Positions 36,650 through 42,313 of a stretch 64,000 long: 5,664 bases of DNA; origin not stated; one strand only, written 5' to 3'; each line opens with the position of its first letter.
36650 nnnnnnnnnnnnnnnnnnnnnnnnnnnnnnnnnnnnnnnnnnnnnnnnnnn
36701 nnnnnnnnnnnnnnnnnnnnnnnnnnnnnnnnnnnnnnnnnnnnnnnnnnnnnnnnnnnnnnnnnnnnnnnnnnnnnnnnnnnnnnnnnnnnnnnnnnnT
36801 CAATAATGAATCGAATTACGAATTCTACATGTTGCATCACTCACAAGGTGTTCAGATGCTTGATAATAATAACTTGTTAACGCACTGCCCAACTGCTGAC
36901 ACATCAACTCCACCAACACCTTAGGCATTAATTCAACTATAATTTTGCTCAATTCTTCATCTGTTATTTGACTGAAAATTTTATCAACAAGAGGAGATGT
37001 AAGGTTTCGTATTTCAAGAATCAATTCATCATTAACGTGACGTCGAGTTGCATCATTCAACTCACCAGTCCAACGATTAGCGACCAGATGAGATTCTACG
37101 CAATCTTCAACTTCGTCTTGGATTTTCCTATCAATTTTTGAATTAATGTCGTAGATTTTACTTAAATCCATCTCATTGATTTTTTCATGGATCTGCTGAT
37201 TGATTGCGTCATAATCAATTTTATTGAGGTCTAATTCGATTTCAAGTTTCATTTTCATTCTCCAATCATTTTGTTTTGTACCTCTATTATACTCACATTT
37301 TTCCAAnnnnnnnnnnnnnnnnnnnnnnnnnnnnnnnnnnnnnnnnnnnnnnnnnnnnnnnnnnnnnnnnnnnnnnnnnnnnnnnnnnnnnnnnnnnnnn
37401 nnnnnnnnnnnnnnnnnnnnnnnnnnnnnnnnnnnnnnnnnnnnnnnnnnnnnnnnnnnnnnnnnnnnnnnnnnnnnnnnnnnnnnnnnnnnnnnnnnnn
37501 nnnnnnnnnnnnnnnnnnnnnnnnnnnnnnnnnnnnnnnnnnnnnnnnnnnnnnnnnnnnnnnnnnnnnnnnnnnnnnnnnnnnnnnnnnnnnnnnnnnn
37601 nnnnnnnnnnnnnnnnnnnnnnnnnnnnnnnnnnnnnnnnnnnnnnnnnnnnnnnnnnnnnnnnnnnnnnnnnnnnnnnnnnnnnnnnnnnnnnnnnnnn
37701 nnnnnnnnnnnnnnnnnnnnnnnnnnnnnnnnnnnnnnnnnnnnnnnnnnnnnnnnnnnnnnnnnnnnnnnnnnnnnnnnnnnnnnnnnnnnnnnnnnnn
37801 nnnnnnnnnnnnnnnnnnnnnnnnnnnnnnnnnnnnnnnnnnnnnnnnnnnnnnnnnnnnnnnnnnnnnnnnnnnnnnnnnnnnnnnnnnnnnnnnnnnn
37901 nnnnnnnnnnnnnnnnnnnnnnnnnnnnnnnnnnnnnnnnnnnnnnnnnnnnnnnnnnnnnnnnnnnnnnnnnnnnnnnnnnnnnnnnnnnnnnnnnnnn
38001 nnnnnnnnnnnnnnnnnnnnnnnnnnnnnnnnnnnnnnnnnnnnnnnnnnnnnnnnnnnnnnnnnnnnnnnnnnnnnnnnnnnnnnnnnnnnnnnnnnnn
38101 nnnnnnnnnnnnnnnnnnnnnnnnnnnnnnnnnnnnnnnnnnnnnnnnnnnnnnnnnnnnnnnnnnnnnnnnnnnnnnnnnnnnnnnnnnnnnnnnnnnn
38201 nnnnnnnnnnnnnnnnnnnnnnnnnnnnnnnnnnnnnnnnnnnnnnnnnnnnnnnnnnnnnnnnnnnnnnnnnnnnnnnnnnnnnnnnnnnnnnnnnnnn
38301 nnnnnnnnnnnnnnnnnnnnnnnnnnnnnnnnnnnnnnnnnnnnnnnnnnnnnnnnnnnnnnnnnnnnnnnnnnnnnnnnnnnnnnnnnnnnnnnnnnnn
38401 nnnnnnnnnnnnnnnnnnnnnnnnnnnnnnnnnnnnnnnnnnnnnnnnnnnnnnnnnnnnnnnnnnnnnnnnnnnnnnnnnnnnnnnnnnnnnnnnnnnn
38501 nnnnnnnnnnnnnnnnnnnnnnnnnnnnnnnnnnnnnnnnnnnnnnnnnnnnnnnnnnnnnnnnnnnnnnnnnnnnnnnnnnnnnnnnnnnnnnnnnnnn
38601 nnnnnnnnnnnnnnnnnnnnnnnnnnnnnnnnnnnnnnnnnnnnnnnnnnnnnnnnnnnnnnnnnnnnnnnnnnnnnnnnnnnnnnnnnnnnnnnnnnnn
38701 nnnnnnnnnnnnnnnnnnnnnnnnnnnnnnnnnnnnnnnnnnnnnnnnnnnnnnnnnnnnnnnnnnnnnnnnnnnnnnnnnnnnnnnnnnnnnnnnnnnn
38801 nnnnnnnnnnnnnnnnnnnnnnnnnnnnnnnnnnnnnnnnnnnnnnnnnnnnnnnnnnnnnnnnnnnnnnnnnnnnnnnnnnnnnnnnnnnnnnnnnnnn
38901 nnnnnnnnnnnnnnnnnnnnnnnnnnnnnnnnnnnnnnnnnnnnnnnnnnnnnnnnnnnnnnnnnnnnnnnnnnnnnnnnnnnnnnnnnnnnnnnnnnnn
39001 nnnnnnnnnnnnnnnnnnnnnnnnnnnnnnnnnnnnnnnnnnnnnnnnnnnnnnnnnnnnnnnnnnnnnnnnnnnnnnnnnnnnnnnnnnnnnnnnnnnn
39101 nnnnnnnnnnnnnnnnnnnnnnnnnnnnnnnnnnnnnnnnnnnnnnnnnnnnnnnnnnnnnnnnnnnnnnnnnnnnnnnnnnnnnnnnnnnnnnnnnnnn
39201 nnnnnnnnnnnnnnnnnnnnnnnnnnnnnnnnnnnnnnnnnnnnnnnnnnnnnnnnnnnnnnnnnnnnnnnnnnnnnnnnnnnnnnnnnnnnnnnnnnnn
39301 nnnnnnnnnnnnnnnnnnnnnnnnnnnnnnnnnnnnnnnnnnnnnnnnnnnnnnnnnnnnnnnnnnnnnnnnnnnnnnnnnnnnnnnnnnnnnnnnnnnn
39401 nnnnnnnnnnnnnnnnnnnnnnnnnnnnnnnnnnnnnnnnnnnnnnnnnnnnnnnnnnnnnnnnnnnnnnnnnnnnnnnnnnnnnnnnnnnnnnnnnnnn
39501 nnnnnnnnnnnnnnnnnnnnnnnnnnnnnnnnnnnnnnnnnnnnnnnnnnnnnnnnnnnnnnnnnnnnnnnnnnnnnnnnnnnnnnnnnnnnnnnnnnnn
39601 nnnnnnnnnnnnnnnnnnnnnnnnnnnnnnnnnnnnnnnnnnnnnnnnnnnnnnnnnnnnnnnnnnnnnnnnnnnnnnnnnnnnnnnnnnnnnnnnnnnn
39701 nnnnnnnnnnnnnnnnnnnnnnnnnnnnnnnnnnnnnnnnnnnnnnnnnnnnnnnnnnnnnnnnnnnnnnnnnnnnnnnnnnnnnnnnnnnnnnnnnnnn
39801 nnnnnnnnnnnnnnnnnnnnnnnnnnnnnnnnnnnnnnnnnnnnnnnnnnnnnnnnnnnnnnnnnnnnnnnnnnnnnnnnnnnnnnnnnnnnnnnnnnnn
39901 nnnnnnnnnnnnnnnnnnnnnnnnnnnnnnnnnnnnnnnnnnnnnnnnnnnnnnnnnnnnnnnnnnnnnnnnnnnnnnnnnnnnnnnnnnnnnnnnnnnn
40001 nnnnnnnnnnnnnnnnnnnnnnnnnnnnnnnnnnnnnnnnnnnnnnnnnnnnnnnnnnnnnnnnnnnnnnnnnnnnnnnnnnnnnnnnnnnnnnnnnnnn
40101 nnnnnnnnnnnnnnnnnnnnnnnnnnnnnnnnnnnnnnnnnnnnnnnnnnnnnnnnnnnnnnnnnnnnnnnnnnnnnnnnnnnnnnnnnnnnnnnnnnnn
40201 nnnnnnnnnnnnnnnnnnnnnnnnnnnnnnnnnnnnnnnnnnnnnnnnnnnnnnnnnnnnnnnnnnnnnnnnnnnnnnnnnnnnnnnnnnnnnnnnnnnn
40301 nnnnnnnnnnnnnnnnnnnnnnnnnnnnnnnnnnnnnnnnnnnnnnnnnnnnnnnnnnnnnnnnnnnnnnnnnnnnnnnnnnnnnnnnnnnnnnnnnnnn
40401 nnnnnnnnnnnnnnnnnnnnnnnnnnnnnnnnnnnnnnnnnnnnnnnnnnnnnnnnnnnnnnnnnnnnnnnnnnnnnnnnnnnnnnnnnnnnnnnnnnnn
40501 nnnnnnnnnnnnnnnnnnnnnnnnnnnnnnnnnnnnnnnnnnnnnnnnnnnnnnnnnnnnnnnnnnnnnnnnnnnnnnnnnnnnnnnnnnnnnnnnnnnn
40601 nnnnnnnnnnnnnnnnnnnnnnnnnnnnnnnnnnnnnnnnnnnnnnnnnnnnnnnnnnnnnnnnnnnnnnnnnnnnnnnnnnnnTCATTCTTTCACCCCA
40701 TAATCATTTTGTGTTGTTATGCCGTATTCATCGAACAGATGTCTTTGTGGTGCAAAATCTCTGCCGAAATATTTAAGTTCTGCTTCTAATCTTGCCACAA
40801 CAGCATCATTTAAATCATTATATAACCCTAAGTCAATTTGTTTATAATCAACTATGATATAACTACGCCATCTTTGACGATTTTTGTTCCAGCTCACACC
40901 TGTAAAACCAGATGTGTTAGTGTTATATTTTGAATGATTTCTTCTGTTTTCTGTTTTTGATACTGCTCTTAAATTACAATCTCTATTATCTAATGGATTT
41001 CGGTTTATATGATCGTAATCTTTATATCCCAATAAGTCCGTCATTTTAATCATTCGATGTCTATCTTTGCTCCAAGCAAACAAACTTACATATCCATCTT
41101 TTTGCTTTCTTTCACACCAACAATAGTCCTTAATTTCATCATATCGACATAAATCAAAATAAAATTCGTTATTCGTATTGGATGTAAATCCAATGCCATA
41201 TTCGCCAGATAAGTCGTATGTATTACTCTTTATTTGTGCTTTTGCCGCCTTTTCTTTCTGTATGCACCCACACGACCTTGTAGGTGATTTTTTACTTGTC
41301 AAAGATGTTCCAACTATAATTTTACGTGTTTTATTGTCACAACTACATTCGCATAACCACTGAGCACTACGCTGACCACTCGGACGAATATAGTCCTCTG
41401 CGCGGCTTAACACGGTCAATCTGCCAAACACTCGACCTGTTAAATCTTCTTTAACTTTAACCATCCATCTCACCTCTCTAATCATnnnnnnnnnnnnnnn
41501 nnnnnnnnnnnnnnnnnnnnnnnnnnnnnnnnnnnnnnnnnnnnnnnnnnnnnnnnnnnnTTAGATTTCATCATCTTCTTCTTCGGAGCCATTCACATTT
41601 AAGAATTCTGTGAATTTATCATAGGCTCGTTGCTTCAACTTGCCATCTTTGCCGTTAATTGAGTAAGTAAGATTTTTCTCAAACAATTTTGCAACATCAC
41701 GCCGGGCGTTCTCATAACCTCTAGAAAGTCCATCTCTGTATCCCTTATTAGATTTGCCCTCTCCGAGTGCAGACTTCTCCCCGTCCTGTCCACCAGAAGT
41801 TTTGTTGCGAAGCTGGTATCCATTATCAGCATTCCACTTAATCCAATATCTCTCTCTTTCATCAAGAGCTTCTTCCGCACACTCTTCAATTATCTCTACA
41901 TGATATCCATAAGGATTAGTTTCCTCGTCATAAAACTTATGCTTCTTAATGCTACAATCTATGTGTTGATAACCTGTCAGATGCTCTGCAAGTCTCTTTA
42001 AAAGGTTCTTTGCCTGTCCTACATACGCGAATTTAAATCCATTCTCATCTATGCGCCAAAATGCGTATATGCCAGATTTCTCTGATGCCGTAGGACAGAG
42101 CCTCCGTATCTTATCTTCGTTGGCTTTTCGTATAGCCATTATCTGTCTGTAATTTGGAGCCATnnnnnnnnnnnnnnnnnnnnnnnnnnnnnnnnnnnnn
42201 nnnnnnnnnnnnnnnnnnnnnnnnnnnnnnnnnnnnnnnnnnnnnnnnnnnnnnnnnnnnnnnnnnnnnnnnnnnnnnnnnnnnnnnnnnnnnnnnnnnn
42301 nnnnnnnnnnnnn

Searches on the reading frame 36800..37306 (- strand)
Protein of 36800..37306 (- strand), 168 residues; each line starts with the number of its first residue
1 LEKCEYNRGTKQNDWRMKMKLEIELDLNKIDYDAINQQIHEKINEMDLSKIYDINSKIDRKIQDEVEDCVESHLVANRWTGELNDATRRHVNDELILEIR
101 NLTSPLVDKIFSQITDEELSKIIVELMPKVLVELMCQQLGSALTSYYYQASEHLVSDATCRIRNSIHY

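Call 3: search_protein_families(library=pfam, proteins=[window:36800-37306:-], max_evalue=0.01)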
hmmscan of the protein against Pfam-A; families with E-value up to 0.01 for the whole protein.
window:36800-37306:- (168 aa): 1 family
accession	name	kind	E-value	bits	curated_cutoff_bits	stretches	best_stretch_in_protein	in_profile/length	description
PF19962.4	EAD9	-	0.0096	16.1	25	1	20-64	10-51/62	Effector-associated domain 9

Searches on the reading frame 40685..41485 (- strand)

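Call 33: search_protein_families(library=pfam, proteins=[window:40685-41485:-], max_evalue=0.001)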
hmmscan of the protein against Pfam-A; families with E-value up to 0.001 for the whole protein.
window:40685-41485:- (266 aa): 2 families
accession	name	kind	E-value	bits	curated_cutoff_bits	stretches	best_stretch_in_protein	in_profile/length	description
PF13392.12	HNH_3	-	0.00018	21.5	24.8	1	158-182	22-46/46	HNH endonuclease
PF00847.26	AP2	-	0.00022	21.9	33.3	0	193-222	2-35/54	AP2 domain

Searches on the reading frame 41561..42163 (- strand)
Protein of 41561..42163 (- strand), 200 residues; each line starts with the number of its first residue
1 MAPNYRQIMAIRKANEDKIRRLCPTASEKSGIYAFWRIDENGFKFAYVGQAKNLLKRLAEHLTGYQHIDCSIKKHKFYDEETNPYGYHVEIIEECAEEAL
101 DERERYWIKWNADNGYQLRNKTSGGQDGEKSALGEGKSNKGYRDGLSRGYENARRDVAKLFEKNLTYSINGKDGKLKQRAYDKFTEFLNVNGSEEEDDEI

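Call 33: search_protein_families(library=pfam, proteins=[window:41561-42163:-], max_evalue=0.001)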
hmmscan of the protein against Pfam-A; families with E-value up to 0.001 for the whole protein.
window:41561-42163:- (200 aa): 1 family
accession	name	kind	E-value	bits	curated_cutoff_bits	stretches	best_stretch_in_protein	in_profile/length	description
PF01541.30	GIY-YIG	-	3.3e-08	34.2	22.6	1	30-117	2-78/78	GIY-YIG catalytic domain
